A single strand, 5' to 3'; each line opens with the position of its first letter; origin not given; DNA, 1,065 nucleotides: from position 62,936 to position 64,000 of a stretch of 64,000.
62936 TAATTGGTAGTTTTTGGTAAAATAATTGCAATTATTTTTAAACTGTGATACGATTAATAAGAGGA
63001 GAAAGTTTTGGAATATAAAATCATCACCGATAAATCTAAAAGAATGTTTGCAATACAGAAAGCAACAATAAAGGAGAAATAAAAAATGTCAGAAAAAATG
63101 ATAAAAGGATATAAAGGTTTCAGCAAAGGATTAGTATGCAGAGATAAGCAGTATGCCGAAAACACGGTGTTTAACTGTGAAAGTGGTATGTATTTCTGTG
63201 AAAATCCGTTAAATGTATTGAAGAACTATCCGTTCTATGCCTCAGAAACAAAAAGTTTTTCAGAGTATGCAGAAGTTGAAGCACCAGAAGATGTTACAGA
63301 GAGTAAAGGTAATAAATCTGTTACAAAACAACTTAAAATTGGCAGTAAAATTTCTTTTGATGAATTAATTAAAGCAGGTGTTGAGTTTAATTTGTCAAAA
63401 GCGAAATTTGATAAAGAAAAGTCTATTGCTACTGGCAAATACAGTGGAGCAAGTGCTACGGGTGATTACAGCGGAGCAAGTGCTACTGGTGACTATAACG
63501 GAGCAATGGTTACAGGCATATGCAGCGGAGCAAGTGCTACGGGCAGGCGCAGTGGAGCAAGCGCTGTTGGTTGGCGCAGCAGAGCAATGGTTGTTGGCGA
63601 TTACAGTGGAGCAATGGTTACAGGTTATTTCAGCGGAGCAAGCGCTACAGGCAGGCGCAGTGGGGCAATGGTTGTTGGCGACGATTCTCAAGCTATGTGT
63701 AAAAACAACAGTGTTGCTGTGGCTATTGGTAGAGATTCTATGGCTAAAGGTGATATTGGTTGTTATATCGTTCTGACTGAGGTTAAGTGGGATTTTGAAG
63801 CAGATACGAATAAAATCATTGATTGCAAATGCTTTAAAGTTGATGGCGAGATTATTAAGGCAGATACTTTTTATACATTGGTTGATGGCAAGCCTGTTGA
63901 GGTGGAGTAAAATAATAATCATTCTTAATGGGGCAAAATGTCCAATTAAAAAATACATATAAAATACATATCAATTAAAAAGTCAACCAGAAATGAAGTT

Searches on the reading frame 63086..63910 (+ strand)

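Call 21: search_protein_families(library=phrogs, proteins=[window:63086-63910:+], max_evalue=0.00001)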
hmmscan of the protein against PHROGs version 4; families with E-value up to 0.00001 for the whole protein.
window:63086-63910:+ (274 aa): 3 families
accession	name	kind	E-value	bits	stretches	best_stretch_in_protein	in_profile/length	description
phrog_4433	-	unknown function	4.3e-40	139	1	3-274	10-311/312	-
phrog_27197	-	unknown function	2.5e-26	93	1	179-273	2-96/97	-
phrog_14105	-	unknown function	2.3e-14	54.2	1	3-152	7-155/297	-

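Call 62: search_protein_families(library=pfam, proteins=[window:63086-63910:+], max_evalue=0.01)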
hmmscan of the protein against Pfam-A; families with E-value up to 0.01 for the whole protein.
window:63086-63910:+ (274 aa): 1 family
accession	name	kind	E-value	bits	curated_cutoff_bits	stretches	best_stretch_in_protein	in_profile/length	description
PF24703.2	DUF7666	-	1.9e-17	64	27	1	6-97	1-95/95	Domain of unknown function (DUF7666)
